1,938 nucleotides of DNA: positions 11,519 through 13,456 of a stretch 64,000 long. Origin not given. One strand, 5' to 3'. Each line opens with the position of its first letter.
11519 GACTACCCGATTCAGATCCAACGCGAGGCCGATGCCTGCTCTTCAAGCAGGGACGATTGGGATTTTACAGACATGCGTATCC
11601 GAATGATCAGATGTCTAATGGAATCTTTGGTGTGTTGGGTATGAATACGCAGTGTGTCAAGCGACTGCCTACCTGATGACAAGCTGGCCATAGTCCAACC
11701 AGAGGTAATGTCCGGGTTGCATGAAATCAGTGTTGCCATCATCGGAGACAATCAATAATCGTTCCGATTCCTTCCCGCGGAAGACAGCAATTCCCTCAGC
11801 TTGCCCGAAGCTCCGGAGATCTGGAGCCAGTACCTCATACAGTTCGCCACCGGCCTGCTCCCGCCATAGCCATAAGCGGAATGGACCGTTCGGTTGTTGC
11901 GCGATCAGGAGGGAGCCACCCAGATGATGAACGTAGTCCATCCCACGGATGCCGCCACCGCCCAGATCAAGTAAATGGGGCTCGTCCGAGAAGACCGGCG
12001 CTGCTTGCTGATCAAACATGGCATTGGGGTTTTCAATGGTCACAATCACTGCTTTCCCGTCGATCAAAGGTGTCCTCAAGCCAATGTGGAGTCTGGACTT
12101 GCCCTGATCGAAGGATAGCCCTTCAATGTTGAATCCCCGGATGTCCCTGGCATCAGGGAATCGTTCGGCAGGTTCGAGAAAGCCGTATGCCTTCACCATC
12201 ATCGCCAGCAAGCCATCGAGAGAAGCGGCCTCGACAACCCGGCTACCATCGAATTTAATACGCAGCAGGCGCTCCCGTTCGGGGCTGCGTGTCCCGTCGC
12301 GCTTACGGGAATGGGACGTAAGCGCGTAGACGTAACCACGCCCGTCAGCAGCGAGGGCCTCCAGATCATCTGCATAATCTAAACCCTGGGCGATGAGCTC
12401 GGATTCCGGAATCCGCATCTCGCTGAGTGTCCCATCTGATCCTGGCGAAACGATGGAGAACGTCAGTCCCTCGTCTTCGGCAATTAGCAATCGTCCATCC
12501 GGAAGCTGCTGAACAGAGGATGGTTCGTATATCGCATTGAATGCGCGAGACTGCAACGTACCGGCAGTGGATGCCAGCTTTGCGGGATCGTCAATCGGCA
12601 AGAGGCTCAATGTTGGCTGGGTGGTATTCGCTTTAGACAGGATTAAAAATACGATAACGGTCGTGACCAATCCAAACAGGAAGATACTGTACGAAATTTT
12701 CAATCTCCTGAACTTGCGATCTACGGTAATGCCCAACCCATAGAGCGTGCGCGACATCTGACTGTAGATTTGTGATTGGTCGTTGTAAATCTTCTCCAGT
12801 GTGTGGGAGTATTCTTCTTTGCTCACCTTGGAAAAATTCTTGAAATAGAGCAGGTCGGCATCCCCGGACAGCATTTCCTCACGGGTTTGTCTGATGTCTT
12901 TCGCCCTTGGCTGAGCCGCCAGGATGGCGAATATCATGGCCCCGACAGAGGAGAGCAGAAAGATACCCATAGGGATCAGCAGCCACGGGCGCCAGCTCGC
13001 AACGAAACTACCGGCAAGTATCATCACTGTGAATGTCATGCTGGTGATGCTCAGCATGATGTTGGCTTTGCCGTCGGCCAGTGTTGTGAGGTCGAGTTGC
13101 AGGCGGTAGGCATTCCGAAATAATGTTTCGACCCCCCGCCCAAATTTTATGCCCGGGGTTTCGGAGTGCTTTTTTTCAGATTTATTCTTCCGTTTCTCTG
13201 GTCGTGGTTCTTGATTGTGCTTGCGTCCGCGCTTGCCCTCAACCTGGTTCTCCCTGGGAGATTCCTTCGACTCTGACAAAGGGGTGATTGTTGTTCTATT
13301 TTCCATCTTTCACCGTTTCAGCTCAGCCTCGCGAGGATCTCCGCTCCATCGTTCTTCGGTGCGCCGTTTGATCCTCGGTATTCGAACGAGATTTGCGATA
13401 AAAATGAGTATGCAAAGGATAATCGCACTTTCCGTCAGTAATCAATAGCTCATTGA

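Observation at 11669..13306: Novel architecture: Pycsar-effector-like 2TM domain fused to an extracytoplasmic beta-propeller/phytase-like domain, with a Lys-rich N-terminal tail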

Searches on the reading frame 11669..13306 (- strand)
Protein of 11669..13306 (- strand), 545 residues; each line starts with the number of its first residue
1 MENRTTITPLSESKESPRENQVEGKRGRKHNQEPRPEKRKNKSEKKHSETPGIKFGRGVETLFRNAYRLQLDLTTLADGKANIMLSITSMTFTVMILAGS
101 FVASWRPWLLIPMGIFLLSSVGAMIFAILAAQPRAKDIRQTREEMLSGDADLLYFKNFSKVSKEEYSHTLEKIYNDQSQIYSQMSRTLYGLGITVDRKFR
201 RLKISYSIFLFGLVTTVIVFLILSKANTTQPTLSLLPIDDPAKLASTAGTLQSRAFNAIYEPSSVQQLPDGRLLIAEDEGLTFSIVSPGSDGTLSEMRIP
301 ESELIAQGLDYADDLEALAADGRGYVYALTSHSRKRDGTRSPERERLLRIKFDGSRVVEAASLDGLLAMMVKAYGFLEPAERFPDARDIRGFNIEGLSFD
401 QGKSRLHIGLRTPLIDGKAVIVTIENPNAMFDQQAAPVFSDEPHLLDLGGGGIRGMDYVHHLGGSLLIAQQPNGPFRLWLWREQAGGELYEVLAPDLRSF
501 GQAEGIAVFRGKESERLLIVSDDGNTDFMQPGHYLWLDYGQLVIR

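Call 3: search_protein_families(library=pfam, proteins=[window:11669-13306:-], max_evalue=10)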
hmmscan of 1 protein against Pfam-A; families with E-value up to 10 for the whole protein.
window:11669-13306:- (545 aa): 2 families
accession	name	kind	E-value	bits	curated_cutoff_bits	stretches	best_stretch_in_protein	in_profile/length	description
PF18967.5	PycTM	-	2.6e-23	82.9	27.2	1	107-212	7-107/107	Pycsar effector protein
PF12275.14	DUF3616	-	3.8e-12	46.7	20.6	2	390-530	164-319/327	Protein of unknown function (DUF3616)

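Call 4: search_protein_families(library=padloc, proteins=[window:11669-13306:-], max_evalue=10)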
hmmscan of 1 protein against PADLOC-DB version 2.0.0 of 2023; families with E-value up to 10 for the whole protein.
window:11669-13306:- (545 aa): 10 families
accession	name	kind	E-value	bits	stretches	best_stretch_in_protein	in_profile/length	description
PDLC02364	PycTM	-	3.4e-15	54.8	1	71-222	17-154/160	-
PDLC02363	PycTM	-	6.9e-13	46.7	1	71-223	17-153/154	-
PDLC00700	Effector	-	1.1e-11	43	1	81-226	26-170/173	2TM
PDLC02365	PycTM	-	9.5e-11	40.3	1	72-221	14-160/165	-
PDLC00691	Effector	-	8.4e-08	30.3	1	77-226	21-171/176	2TM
PDLC00678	Effector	-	9.9e-05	20.4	1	79-223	30-173/184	2TM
PDLC00692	Effector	-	0.00015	19.7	1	78-229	22-161/167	2TM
PDLC00668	Effector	-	0.00018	19.5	1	123-224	74-178/184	2TM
PDLC00685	Effector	-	0.0065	14.3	1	147-224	95-170/174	2TM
PDLC00711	Effector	-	0.031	12.5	1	75-177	23-117/164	2TM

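Call 5: search_protein_families(library=ncbifam, proteins=[window:11669-13306:-], max_evalue=10)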
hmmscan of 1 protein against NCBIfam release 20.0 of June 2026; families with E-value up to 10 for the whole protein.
window:11669-13306:- (545 aa): 2 families
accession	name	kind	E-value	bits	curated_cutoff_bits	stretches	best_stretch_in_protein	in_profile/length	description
NF008830.0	PRK11877.1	equivalog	0.035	13.9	50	1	98-113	2-17/38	photosystem I reaction center subunit VIII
NF045846.1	MSC0882_dom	subfamily_domain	0.088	12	60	1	87-165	20-108/244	MSC_0882 family membrane protein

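Call 9: find_homologous_proteins(query=window:11669-13306:-, max_evalue=0.001)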
Query window:11669-13306:- (545 aa): 179 proteins with E <= 0.001 among 8000 candidates; the best 120 are listed.
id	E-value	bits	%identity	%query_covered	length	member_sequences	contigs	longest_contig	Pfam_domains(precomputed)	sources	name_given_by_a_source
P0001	0.0e+0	1137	94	100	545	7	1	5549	PF12275.15,PF18967.6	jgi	jgi:hypothetical protein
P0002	2.7e-106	374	37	94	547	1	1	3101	PF13449.13,PF12275.15,PF18967.6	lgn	-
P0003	8.8e-98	346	36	92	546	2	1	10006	PF12275.15,PF18967.6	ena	-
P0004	2.2e-95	338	38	88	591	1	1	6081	PF18967.6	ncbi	-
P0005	1.0e-91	326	36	94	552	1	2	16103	PF18967.6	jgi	-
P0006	1.4e-84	303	35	94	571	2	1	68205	PF12275.15,PF18967.6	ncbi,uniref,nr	ncbi:DUF3616 domain-containing protein [Thiocystis violacea]|uniref:DUF3616 domain-containing protei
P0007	6.7e-84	300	36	89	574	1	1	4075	PF13449.13,PF18967.6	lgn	-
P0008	5.5e-82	294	38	88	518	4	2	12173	PF12275.15,PF18967.6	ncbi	-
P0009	1.8e-80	289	35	93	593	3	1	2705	PF18967.6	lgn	-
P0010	2.2e-80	289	37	90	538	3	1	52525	PF18967.6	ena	-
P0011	6.0e-80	287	34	93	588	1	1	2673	PF18967.6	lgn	-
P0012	7.4e-79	284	36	94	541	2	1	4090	PF12275.15,PF18967.6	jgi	jgi:hypothetical protein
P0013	1.0e-68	250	46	53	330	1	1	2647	-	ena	-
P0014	1.3e-68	250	46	53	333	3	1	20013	PF12275.15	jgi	-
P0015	8.3e-68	247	46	53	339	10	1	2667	-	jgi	jgi:hypothetical protein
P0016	1.1e-67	247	45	54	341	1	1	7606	PF12275.15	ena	-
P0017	2.5e-67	246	44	53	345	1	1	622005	PF13449.13,PF12275.15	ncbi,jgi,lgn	ncbi:MAG: hypothetical protein ACI8ZB_000515 [Desulforhopalus sp.]|jgi:hypothetical protein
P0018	2.7e-67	246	43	53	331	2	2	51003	PF13449.13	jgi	jgi:hypothetical protein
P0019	4.6e-67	245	44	55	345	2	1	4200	PF13449.13,PF12275.15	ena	-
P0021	4.9e-67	245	44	54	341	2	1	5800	PF12275.15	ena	-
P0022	6.5e-67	244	44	54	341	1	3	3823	PF12275.15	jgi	-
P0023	7.1e-67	244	44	54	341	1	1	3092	PF12275.15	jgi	-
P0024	7.9e-67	244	45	53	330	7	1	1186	PF13449.13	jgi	-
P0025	1.2e-66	243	44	53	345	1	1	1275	PF13449.13,PF12275.15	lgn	-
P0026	2.1e-66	243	44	53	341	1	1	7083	PF12275.15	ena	-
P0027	2.1e-66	243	45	53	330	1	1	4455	PF13449.13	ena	-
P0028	8.3e-66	241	43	60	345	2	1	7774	PF13449.13,PF12275.15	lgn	-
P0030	1.2e-65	240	42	57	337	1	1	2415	PF13449.13,PF12275.15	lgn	-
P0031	1.6e-65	240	42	53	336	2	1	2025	PF13449.13,PF12275.15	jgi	jgi:hypothetical protein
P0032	1.9e-65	239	46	53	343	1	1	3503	PF13449.13,PF12275.15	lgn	-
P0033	2.2e-65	239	44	53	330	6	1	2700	PF13449.13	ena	-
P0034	2.4e-65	239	43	57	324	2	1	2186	PF13449.13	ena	-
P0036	3.4e-65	239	40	61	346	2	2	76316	PF13449.13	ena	-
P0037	3.6e-65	239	47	53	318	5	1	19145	PF13449.13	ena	-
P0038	4.8e-65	238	44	53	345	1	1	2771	PF12275.15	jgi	-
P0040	1.2e-64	237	42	53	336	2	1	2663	PF13449.13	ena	-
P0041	1.2e-64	237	44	55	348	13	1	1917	PF12275.15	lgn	-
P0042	1.4e-64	237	45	53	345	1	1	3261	PF13449.13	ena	-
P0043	2.0e-64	236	43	57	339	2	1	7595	PF12275.15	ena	-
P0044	2.4e-64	236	43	55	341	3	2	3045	PF13449.13,PF12275.15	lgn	-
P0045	2.5e-64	236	45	53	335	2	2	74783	PF13449.13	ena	-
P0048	4.4e-64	235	43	58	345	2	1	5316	PF13449.13,PF12275.15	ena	-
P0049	5.5e-64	235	44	53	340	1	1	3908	PF12275.15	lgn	-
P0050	6.5e-64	234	44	53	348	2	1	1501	PF12275.15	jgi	jgi:hypothetical protein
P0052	7.4e-64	234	44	53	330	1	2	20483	PF13449.13,PF12275.15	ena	-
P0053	9.7e-64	234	44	53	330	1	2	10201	PF13449.13,PF12275.15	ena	-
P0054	9.9e-64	234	44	53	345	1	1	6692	PF13449.13,PF12275.15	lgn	-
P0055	1.2e-63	234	43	53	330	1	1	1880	PF13449.13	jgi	-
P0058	2.2e-63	233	43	53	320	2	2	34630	PF13449.13,PF12275.15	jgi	-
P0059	2.7e-63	232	43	53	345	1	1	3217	PF13449.13,PF12275.15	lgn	-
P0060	1.5e-62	230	44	53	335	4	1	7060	PF13449.13,PF12275.15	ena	-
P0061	2.0e-62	229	43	53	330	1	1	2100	PF13449.13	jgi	jgi:hypothetical protein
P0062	2.5e-62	229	43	53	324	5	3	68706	PF12275.15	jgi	jgi:hypothetical protein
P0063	3.2e-62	229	43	53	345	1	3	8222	PF12275.15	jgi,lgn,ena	jgi:hypothetical protein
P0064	5.0e-62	228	42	53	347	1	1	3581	PF13449.13,PF12275.15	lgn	-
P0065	5.3e-62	228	43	53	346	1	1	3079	PF13449.13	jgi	jgi:hypothetical protein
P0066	5.4e-62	228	42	53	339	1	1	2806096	PF12275.15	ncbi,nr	ncbi:MAG: DUF3616 domain-containing protein [Thiotrichales bacterium]|nr:MAG: DUF3616 domain-contain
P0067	7.7e-62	228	43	53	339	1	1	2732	PF12275.15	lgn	-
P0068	7.9e-62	228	43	53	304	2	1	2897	PF13449.13,PF12275.15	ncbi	-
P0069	9.2e-62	227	42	54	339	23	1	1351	PF13449.13,PF12275.15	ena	-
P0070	1.7e-61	226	42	54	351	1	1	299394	PF12275.15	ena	-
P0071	1.8e-61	226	41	61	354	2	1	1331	PF12275.15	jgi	jgi:Protein of unknown function (DUF3616)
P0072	4.5e-61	225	43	53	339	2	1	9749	PF12275.15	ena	-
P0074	3.0e-60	222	41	53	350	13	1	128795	PF13449.13,PF12275.15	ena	-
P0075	3.5e-60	222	44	53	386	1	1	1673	PF12275.15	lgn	-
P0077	5.1e-60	222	41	53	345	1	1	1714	PF12275.15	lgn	-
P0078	8.3e-60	221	42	53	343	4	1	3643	PF12275.15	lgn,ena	-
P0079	2.0e-59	220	44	54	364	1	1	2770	PF12275.15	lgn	-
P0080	4.3e-59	218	41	53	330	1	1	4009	PF13449.13,PF12275.15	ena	-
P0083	1.2e-57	214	41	54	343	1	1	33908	PF13449.13,PF12275.15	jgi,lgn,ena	-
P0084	1.5e-57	213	41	54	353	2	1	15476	PF12275.15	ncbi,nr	ncbi:MAG: DUF3616 domain-containing protein [Gammaproteobacteria bacterium]|nr:DUF3616 domain-contai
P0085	3.6e-57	212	40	55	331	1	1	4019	PF12275.15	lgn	-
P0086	3.4e-56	209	40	53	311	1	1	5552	PF13449.13,PF12275.15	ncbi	-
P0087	3.6e-56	209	41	53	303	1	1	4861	PF12275.15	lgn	-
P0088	5.9e-56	208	41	54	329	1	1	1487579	PF12275.15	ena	-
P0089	1.0e-55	207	44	52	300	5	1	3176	PF13449.13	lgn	-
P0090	1.1e-55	207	40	55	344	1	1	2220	PF13449.13,PF12275.15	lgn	-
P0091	1.6e-55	207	41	53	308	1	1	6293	PF13449.13,PF12275.15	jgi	jgi:hypothetical protein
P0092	1.8e-55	207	41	53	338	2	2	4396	PF12275.15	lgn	-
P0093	1.8e-55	207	39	56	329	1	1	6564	PF12275.15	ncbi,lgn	-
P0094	1.1e-54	204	41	53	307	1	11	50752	PF12275.15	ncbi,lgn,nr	ncbi:MAG: DUF3616 domain-containing protein [Vitreoscilla sp.]|nr:DUF3616 domain-containing protein 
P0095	1.3e-54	204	42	53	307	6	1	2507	PF13449.13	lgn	-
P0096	2.2e-54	203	39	55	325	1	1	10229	PF12275.15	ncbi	-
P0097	5.0e-54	202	42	53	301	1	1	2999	PF13449.13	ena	-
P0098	1.5e-53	200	42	53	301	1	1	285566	PF13449.13,PF12275.15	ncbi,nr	ncbi:MAG: DUF3616 domain-containing protein [Burkholderiales bacterium]|nr:DUF3616 domain-containing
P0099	2.4e-53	200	42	55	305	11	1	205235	PF13449.13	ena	-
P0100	6.4e-53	198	39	55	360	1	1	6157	PF12275.15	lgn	-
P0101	7.8e-53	198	38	58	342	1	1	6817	PF13449.13,PF12275.15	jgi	-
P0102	2.6e-52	196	41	53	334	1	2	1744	PF12275.15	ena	-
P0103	3.4e-52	196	41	53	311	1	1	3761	PF12275.15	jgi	jgi:Protein of unknown function (DUF3616)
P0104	1.3e-51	194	40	53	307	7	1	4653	PF13449.13,PF12275.15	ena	-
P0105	1.4e-51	194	40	53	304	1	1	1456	PF13449.13,PF12275.15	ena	-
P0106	1.9e-51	193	42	52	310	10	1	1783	PF13449.13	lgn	-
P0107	3.0e-51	193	40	54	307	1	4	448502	PF13449.13,PF12275.15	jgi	jgi:hypothetical protein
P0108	6.4e-51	192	41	53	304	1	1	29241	PF13449.13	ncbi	-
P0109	6.6e-51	191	40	54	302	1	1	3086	PF13449.13,PF12275.15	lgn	-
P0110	1.6e-50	190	41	53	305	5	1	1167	PF13449.13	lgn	-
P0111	4.1e-50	189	43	53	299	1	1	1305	PF13449.13,PF12275.15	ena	-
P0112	1.0e-49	188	41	53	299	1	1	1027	PF13449.13,PF12275.15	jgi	-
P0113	1.4e-49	187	41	53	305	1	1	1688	PF13449.13,PF12275.15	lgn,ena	-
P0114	4.5e-49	185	38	55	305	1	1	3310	PF12275.15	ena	-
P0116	6.4e-49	185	39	53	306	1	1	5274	PF13449.13,PF12275.15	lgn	-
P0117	7.2e-49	185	39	53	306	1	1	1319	PF13449.13,PF12275.15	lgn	-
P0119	1.5e-47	180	41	53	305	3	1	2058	PF13449.13,PF12275.15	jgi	-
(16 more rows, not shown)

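Call 11: find_encoding_contigs(protein=P0006, flank=10000, max_places=3)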
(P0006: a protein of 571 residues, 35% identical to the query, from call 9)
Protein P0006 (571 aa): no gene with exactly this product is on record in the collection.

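Call 12: find_encoding_contigs(protein=P0010, flank=10000, max_places=2)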
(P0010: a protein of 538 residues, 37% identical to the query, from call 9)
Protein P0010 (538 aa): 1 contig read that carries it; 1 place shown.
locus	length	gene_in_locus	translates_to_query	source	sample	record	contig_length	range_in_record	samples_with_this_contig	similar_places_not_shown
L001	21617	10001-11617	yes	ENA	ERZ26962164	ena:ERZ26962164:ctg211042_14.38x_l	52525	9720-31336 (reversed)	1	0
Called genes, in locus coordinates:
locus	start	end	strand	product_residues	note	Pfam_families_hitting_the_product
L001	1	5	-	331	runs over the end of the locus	PF16868:NMT1_3, PF09084:NMT1, PF12974:Phosphonate-bd (weak)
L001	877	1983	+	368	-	PF13407:Peripla_BP_4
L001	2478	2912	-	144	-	PF01850:PIN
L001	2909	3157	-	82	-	-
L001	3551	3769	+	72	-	PF01381:HTH_3 (weak)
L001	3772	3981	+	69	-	PF13657:Couple_hipA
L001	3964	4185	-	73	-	-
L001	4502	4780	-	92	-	-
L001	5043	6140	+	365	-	-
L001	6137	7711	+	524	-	PF00664:ABC_membrane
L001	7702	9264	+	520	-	PF00672:HAMP (faint), PF00512:HisKA, PF02518:HATPase_c, PF13589:HATPase_c_3 (weak)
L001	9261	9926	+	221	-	PF00072:Response_reg, PF00486:Trans_reg_C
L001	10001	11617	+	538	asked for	PF18967:PycTM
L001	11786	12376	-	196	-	-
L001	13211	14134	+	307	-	-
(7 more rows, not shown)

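Call 13: find_encoding_contigs(protein=P0005, flank=10000, max_places=2)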
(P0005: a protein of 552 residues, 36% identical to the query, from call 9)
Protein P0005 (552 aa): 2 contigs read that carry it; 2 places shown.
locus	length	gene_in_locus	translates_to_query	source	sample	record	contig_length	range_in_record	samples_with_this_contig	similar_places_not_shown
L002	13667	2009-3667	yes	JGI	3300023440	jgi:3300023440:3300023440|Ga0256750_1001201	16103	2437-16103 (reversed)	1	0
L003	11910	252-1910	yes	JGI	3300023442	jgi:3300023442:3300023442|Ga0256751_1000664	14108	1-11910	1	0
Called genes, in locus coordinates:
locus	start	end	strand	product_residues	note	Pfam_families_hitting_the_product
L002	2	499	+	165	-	?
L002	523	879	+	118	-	-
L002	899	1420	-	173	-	PF03413:PepSY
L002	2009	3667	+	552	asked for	PF18967:PycTM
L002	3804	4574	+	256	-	PF02698:DUF218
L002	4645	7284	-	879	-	PF17900:Peptidase_M1_N, PF01433:Peptidase_M1, PF11940:DUF3458, PF17432:DUF3458_C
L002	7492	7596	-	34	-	-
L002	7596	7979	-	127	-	PF04241:DUF423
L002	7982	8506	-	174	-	PF00994:MoCF_biosynth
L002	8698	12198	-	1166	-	PF00580:UvrD-helicase, PF13245:AAA_19 (weak), PF13604:AAA_30 (faint), PF12705:PDDEXK_1 (faint), PF13361:UvrD_C, PF13538:UvrD_C_2 (faint)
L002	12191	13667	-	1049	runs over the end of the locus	PF04257:RecC_N, PF27451:RecC_4th, PF17946:RecC_C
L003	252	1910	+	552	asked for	PF18967:PycTM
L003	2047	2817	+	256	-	PF02698:DUF218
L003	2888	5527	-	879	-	PF17900:Peptidase_M1_N, PF01433:Peptidase_M1, PF11940:DUF3458, PF17432:DUF3458_C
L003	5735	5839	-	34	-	-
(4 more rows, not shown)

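Call 14: find_encoding_contigs(protein=P0003, flank=10000, max_places=2)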
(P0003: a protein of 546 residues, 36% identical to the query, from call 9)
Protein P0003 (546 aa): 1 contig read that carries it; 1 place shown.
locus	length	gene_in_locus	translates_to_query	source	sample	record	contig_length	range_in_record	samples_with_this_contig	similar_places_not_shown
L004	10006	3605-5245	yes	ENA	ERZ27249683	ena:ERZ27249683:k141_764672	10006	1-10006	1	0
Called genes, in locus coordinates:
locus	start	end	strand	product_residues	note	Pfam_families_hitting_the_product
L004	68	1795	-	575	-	PF12161:HsdM_N, PF02384:N6_Mtase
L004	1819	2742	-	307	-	PF26109:WHD_BrxR, PF13280:WYL, PF26107:BrxR_CTD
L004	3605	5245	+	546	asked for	PF18967:PycTM, PF12275:DUF3616 (faint)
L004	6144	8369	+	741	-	PF08461:WHD_RNase_R, PF08206:OB_RNB, PF17876:CSD2, PF00773:RNB, PF00575:S1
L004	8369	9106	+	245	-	PF08032:SpoU_sub_bind, PF00588:SpoU_methylase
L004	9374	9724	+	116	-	-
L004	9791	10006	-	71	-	?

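Call 24: search_solved_structures(query=window:11669-13306:-, max_evalue=10)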
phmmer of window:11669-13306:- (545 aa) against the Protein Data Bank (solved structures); distinct sequences matched with E-value up to 10: 13.
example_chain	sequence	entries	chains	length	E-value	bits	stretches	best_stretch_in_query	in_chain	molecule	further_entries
6pnj_I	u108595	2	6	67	0.0013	20.5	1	95-144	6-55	photosystem I subunit VIII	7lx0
9eys_I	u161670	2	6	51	0.0021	19.8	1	96-130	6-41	Photosystem I reaction center subunit VIII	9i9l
6kmw_aI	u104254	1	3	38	0.018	16.7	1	98-125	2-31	Photosystem I reaction center subunit VIII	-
6kmx_aI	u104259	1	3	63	0.056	15.1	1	97-128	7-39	Photosystem I reaction center subunit VIII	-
7s3d_I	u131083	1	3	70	0.12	14.1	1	97-120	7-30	PsaI2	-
4l6v_i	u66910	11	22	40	0.18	13.4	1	98-123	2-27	Photosystem I subunit III | Photosystem I reaction center subunit VIII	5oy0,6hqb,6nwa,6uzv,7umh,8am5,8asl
5oy0_h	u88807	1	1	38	0.2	13.3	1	98-123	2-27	Photosystem I reaction center subunit VIII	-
9wcx_m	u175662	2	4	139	0.22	13.1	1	100-127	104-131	Cytochrome c oxidase polypeptide 4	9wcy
9l0a_I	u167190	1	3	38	0.84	11.2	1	98-122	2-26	Photosystem I reaction center subunit VIII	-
10eg_I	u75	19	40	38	1.1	10.9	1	98-127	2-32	Photosystem I reaction center subunit VIII | PHOTOSYSTEM 1 REACTION CENTRE SUBUNIT VIII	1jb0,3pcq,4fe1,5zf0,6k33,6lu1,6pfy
5i8u_G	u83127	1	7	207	1.5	10.3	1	445-505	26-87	ADP-ribose pyrophosphatase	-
1mk1_A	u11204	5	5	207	1.6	10.3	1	445-505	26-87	ADPR pyrophosphatase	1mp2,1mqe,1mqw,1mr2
8vu3_I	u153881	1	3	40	1.8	10.1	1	98-127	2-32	Photosystem I reaction center subunit VIII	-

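Call 26: find_encoding_contigs(protein=P0017, flank=6000, max_places=2)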
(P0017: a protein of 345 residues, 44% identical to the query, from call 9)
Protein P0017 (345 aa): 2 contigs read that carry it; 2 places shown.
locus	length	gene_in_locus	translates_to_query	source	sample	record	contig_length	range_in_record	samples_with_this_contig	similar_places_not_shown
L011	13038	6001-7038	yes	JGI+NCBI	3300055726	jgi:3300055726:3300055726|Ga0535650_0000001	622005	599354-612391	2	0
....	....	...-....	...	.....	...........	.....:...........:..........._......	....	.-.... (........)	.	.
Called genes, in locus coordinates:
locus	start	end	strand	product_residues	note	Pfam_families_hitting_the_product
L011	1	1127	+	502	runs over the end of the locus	PF00072:Response_reg, PF00989:PAS (weak), PF08448:PAS_4 (faint), PF13426:PAS_9 (weak), PF00512:HisKA, PF02518:HATPase_c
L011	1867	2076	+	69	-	-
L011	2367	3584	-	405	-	PF06224:AlkZ-like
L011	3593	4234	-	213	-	PF03352:Adenine_glyco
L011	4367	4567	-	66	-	PF04993:TfoX_N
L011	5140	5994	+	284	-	PF18967:PycTM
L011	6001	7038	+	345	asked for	PF12275:DUF3616 (faint), PF13449:Phytase-like (faint)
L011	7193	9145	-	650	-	PF08757:CotH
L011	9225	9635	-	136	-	-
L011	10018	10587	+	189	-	-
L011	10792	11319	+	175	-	-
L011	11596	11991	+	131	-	PF01980:TrmO_N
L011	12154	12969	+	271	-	PF00072:Response_reg, PF04397:LytTR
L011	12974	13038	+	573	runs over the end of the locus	PF07694:5TM-5TMR_LYT, PF06580:His_kinase, PF02518:HATPase_c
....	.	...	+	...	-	?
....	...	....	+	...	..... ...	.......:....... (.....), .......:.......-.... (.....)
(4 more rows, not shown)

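Call 27: find_encoding_contigs(protein=P0066, flank=6000, max_places=2)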
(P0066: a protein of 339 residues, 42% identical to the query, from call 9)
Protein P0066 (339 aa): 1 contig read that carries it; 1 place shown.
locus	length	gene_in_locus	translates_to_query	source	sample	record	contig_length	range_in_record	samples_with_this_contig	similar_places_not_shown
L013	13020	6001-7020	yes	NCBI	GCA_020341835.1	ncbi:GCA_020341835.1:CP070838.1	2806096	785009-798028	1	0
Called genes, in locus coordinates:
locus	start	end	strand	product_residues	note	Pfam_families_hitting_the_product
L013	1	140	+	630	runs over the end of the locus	PF16177:ACAS_N, PF00501:AMP-binding, PF13193:AMP-binding_C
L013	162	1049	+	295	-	PF13714:PEP_mutase, PF00463:ICL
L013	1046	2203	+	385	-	PF00285:Citrate_synt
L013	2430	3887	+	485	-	PF03972:MmgE_PrpD_N, PF19305:MmgE_PrpD_C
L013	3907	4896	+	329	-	PF08240:ADH_N, PF00107:ADH_zinc_N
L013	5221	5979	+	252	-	PF18967:PycTM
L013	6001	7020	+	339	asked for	PF12275:DUF3616 (faint)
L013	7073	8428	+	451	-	PF07396:Porin_O_P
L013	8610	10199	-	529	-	-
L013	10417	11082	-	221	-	PF00702:Hydrolase, PF13419:HAD_2, PF13242:Hydrolase_like (weak)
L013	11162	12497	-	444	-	PF00873:ACR_tran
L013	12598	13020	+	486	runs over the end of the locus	PF02092:tRNA_synt_2f, PF05746:DALR_1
